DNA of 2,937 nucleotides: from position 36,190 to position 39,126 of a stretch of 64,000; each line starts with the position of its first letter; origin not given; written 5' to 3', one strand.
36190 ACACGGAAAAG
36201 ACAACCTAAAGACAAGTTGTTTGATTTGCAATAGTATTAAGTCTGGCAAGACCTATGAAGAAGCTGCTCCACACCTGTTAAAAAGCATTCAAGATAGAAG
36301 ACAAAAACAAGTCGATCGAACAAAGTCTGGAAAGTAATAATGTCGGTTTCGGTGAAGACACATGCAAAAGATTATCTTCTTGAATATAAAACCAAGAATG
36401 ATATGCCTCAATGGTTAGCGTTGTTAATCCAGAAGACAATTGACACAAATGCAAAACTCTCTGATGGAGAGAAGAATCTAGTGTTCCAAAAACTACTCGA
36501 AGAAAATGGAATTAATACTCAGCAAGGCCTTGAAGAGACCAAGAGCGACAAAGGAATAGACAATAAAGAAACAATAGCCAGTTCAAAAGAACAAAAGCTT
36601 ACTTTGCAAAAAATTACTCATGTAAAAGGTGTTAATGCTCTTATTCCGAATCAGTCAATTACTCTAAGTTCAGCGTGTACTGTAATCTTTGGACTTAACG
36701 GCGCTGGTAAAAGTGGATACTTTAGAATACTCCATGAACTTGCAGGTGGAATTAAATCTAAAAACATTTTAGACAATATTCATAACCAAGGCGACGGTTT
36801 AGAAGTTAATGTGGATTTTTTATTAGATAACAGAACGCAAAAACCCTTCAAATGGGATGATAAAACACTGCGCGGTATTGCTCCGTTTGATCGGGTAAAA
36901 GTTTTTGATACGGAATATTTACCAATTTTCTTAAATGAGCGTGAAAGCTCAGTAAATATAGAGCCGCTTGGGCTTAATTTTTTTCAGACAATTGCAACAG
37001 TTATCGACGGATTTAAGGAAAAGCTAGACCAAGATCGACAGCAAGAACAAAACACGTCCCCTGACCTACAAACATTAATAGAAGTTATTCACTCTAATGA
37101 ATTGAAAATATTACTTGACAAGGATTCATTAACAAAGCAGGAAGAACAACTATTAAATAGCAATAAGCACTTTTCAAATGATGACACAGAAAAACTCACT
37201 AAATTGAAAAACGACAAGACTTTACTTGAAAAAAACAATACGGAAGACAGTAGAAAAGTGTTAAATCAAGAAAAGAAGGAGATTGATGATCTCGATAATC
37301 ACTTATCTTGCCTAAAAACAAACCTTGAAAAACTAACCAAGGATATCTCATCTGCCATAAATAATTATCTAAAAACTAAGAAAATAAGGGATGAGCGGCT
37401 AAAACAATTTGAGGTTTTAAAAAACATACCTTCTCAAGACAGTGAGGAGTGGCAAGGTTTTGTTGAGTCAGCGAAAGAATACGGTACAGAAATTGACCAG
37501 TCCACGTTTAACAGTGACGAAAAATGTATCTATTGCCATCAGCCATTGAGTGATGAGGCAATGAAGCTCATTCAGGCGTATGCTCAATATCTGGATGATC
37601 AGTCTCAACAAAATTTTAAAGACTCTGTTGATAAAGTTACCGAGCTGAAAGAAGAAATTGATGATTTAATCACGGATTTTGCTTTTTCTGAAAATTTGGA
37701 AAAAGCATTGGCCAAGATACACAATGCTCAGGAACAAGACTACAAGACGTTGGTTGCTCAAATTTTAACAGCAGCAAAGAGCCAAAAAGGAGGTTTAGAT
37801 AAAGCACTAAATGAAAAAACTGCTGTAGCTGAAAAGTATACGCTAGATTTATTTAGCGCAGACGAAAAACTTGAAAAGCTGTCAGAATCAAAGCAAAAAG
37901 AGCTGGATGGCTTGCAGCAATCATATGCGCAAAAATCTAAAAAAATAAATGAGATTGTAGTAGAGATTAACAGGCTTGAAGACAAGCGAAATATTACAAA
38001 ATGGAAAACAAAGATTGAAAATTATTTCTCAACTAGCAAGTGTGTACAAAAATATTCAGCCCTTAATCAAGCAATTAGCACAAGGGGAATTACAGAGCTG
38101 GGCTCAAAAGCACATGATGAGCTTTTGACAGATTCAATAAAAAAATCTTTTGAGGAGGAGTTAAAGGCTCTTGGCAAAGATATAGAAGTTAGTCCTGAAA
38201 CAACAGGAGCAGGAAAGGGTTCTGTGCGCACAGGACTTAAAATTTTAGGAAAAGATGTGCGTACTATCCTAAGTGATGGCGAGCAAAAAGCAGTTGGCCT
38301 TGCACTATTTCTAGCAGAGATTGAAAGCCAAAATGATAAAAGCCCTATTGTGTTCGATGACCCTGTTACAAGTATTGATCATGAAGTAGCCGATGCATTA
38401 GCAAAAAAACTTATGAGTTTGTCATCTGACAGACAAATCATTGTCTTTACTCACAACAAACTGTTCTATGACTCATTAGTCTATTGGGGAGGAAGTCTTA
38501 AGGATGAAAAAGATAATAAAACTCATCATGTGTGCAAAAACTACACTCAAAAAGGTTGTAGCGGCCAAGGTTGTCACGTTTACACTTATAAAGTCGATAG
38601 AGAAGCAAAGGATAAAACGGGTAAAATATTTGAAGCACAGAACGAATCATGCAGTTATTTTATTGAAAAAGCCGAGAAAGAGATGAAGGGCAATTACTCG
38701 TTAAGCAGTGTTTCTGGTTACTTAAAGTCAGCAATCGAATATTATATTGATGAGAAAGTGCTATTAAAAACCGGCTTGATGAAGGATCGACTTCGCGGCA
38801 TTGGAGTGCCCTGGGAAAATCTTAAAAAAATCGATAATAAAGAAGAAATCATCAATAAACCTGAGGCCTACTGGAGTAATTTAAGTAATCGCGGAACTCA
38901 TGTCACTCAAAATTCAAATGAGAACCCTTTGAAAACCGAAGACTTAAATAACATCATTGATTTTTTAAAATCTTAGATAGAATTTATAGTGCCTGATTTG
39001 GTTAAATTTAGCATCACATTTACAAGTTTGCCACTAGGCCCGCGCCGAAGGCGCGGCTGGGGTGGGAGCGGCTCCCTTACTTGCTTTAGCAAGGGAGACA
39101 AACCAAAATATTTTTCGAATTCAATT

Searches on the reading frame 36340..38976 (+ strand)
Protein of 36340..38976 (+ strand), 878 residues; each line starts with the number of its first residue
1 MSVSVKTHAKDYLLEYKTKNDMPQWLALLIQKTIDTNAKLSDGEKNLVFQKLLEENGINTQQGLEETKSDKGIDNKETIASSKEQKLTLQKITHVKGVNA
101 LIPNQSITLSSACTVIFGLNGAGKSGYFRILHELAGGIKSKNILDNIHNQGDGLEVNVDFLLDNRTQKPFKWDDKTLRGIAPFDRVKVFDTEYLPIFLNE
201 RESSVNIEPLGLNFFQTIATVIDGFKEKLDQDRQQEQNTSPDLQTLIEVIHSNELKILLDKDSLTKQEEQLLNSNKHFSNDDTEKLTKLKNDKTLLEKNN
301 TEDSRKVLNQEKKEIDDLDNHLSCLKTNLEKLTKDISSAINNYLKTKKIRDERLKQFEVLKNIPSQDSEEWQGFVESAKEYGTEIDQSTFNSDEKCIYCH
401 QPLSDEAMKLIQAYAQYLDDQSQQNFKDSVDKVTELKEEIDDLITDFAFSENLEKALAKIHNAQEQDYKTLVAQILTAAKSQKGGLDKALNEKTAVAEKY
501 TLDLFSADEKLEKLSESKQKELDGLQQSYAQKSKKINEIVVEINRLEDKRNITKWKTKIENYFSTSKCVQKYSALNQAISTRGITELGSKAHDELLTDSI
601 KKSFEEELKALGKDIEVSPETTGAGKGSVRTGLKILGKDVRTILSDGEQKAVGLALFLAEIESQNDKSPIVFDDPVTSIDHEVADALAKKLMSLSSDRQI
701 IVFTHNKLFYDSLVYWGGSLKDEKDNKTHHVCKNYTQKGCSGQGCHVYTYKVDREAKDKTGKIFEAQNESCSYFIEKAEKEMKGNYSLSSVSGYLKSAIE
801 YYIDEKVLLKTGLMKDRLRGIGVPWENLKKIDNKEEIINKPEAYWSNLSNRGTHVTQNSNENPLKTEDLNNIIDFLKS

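Call 9: search_protein_families(library=pfam, proteins=[window:36340-38976:+], max_evalue=0.01)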
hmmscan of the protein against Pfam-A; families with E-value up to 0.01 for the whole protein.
window:36340-38976:+ (878 aa): 1 family
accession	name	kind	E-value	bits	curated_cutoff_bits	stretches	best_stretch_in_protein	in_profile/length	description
PF13166.12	AAA_13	-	1.5e-17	64.1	36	1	115-728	20-592/713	AAA domain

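Call 78: search_protein_families(library=padloc, proteins=[window:36340-38976:+], max_evalue=0.001)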
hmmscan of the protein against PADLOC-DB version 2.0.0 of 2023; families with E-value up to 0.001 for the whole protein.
window:36340-38976:+ (878 aa): 11 families
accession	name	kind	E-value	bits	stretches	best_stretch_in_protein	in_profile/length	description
PDLC04892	PDC-S06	-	2.6e-198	659.2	1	6-877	2-837/843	-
PDLC04888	PDC-S06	-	1.4e-96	322.5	1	8-811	10-778/851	-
PDLC04891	PDC-S06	-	8.4e-92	307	1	20-734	12-711/858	-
PDLC04893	PDC-S06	-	8.3e-91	303.7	1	22-739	15-717/862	-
PDLC04135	mad3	-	4.3e-16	57.4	1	96-709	8-326/374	mads_3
PDLC04895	PDC-S06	-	2.7e-15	53.9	1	634-707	552-630/784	-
PDLC04886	PDC-S06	-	4e-12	43.8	1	226-735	98-601/727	-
PDLC04898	PDC-S06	-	1.5e-08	31.4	1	263-713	150-614/752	-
PDLC03865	LmuB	-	6.2e-05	19.4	1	654-713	915-981/1007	-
PDLC04178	HEC-01A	-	8.2e-05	19.8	0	643-705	264-326/399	-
PDLC02721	PbeC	-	0.00021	17.9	0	596-706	524-637/669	PbeC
